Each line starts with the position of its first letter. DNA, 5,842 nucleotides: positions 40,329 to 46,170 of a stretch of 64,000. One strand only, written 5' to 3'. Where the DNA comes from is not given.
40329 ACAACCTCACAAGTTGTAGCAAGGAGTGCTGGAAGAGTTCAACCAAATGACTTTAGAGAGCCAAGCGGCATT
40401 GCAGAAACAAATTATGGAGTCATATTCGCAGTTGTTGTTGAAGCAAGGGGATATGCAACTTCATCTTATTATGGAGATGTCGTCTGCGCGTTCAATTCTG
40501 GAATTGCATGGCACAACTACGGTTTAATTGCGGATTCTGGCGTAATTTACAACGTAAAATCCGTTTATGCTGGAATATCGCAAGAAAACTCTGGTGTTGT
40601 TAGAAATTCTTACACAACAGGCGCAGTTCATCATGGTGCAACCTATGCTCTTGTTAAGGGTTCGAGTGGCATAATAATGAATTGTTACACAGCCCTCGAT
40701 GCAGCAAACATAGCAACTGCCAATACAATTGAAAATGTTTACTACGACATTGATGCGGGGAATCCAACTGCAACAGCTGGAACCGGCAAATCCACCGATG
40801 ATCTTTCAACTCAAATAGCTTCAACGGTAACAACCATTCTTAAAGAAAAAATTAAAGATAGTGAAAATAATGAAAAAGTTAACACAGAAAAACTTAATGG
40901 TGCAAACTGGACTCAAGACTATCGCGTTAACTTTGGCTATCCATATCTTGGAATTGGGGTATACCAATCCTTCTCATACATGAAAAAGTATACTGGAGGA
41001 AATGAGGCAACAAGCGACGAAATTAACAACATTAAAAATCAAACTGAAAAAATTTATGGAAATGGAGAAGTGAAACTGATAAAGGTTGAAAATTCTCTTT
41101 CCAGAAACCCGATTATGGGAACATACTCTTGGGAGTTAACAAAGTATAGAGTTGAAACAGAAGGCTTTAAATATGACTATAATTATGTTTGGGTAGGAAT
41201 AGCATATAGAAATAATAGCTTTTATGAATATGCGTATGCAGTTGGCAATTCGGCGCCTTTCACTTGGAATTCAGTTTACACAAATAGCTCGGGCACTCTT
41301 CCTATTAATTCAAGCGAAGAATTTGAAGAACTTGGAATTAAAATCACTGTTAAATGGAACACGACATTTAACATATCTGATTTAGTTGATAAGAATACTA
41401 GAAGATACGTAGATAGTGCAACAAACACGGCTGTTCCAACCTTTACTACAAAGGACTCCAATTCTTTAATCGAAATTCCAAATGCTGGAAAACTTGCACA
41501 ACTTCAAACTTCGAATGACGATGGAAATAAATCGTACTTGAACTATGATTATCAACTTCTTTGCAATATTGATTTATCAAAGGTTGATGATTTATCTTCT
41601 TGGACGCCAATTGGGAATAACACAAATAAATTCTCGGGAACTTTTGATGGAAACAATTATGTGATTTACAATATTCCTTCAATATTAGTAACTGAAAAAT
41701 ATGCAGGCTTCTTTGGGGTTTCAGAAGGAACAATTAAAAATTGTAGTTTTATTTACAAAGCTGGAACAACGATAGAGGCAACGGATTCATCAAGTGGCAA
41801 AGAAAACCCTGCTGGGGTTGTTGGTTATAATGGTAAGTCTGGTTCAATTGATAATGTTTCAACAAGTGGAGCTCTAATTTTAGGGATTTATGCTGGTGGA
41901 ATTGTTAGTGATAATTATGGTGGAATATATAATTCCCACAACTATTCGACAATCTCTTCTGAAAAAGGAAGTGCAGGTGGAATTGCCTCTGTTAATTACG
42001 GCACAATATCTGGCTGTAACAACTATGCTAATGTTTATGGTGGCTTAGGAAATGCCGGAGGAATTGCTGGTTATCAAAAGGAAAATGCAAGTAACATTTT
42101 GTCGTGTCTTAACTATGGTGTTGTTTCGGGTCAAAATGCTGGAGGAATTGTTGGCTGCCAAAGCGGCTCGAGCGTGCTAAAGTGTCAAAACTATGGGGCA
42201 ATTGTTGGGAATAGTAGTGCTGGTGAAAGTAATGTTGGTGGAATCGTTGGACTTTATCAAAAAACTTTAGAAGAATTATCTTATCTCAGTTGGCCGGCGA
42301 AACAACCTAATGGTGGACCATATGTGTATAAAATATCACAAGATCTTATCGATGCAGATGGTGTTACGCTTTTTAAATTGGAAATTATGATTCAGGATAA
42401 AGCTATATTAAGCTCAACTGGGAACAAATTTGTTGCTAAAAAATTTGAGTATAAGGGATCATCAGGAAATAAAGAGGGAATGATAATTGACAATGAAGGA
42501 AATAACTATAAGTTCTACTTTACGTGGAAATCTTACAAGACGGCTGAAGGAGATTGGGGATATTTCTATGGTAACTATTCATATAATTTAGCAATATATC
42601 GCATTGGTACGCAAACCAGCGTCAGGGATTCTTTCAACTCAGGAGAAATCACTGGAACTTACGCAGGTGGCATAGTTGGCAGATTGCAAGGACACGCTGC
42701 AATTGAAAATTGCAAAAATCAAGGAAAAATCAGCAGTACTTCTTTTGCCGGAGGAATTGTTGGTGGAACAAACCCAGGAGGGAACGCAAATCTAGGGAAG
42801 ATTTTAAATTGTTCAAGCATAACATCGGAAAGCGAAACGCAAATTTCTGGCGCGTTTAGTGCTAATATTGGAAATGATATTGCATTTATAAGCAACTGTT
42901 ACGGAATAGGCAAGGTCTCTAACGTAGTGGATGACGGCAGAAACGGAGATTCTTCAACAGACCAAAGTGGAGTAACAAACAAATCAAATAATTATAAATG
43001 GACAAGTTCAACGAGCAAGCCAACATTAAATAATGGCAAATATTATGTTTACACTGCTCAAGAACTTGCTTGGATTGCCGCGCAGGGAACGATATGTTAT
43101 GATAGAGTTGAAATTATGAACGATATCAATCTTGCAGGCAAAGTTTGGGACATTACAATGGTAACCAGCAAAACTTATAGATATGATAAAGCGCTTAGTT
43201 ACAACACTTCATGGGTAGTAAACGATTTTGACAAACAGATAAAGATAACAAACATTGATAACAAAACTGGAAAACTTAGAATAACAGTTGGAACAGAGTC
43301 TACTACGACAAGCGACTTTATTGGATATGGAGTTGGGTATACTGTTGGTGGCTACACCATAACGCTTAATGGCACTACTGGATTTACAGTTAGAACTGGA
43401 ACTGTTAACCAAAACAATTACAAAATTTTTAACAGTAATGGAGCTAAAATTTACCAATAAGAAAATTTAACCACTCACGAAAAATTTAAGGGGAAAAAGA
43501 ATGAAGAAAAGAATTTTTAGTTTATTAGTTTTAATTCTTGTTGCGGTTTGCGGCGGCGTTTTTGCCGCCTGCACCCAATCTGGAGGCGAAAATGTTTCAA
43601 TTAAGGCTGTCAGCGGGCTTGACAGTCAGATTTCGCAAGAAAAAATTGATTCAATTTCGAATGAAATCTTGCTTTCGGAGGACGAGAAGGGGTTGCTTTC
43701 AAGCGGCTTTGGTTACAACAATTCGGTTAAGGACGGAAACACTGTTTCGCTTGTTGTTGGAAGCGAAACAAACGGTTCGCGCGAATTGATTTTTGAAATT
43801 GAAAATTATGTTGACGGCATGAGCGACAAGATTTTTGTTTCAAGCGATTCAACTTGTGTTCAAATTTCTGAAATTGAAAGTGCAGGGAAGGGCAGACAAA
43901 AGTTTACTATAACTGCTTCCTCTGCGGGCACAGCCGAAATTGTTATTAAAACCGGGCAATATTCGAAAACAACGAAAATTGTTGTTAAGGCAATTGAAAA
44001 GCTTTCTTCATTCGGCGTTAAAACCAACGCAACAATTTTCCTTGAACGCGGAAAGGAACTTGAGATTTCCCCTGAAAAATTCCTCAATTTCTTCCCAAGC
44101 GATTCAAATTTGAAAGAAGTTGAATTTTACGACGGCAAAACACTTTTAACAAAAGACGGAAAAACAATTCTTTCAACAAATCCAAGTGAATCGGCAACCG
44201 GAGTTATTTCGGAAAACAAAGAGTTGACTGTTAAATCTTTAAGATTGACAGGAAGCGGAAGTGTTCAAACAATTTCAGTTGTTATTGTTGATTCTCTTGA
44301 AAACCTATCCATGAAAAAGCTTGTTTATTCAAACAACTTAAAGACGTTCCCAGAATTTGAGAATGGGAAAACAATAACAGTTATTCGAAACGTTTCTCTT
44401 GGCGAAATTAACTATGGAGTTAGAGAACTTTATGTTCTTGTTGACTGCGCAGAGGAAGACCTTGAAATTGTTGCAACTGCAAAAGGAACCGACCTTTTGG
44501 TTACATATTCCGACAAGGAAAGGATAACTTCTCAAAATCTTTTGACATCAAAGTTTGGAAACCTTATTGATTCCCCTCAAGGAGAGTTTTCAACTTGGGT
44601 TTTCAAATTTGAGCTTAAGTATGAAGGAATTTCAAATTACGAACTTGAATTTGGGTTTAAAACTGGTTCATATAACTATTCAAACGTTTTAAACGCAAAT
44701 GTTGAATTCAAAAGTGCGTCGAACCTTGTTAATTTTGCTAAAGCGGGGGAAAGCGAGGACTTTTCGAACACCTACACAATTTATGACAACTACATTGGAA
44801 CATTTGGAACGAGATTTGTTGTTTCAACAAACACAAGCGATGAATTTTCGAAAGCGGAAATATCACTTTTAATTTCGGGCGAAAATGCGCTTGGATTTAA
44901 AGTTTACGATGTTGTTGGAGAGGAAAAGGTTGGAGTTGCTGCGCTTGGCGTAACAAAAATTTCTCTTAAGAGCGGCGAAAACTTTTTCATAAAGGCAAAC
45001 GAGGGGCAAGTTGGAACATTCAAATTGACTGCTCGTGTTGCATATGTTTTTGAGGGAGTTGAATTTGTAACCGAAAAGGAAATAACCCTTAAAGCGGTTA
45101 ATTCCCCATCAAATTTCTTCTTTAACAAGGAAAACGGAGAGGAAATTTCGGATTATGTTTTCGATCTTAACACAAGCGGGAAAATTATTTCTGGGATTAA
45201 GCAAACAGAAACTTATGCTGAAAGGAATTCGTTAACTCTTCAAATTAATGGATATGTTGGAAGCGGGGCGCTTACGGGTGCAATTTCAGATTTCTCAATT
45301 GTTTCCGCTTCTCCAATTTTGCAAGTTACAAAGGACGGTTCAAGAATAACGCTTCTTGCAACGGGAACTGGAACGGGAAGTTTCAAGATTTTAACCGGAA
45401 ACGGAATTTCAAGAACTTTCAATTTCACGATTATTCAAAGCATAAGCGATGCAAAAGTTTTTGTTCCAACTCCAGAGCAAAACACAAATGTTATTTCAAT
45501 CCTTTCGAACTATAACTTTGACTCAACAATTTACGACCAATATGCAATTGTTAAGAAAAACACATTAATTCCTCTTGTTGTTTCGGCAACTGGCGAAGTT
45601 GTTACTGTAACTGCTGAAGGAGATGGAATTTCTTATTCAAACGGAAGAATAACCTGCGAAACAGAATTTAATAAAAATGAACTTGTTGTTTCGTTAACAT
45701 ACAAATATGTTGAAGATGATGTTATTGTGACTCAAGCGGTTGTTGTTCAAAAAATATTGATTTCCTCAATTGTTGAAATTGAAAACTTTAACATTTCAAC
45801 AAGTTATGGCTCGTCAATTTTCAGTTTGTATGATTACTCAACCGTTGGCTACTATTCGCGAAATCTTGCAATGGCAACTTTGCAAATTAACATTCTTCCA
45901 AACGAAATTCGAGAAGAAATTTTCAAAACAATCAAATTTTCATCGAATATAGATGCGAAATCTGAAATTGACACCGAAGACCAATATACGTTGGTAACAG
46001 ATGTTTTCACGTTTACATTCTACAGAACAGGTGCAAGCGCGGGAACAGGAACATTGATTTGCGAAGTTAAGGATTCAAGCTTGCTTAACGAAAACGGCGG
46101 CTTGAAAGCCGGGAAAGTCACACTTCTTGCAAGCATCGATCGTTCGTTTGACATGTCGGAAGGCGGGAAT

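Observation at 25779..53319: Two-gene operon of giant paralogous lipoproteins (5,893 aa + 3,272 aa) filling 43% of the window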

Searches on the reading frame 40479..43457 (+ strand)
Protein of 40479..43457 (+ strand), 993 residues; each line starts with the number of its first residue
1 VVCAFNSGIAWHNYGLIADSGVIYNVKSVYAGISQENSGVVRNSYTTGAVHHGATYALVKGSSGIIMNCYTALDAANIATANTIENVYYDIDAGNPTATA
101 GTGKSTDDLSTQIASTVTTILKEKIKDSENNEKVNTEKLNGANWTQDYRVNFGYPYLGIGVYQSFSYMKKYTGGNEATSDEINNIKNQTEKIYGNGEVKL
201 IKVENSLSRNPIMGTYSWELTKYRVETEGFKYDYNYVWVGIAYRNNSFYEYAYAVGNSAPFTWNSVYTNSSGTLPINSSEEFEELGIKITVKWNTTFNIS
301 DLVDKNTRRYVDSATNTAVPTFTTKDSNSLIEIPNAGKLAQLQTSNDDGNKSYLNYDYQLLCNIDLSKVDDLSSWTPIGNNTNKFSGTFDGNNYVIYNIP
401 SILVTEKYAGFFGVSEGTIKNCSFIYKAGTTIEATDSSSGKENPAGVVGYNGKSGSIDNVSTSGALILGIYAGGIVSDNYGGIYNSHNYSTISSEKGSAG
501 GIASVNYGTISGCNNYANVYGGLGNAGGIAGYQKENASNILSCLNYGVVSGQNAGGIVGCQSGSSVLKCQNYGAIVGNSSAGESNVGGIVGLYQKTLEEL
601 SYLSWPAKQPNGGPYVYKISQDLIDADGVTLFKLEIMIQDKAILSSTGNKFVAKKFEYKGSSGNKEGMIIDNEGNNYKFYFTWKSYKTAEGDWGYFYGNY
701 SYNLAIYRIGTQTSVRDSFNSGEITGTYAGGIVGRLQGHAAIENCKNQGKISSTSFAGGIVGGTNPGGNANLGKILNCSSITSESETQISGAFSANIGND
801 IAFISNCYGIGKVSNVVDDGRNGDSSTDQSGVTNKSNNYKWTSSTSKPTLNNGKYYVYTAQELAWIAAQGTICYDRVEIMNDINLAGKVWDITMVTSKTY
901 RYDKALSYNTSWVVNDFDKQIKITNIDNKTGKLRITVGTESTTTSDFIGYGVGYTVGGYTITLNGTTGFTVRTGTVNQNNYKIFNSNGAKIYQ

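Call 25: search_protein_families(library=pfam, proteins=[window:40479-43457:+], max_evalue=1)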
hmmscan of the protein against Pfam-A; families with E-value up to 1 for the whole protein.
window:40479-43457:+ (993 aa): 2 families
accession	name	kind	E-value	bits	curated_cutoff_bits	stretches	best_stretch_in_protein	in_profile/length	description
PF07581.17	Glug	-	0.00034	21.3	20.5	1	726-752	2-28/28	The GLUG motif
PF24421.1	Ig_J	-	0.39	11.3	29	1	895-966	19-85/104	Tip attachment protein J, Ig-like domain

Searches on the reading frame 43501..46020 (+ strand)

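Call 25: search_protein_families(library=pfam, proteins=[window:43501-46020:+], max_evalue=1)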
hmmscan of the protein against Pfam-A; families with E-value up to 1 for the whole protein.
window:43501-46020:+ (840 aa): 3 families
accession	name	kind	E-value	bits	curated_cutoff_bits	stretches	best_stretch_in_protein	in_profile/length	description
PF18630.7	Peptidase_M60_C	-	0.023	15.4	26.2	0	459-477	15-33/65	Peptidase M60 C-terminal domain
PF25343.1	PH_UBFD1_C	-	0.054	14.3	27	1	723-776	31-84/113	C-terminal PH-like domain in UBFD1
PF11966.13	SSURE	-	0.11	12.7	25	1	387-444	82-139/149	SSURE domain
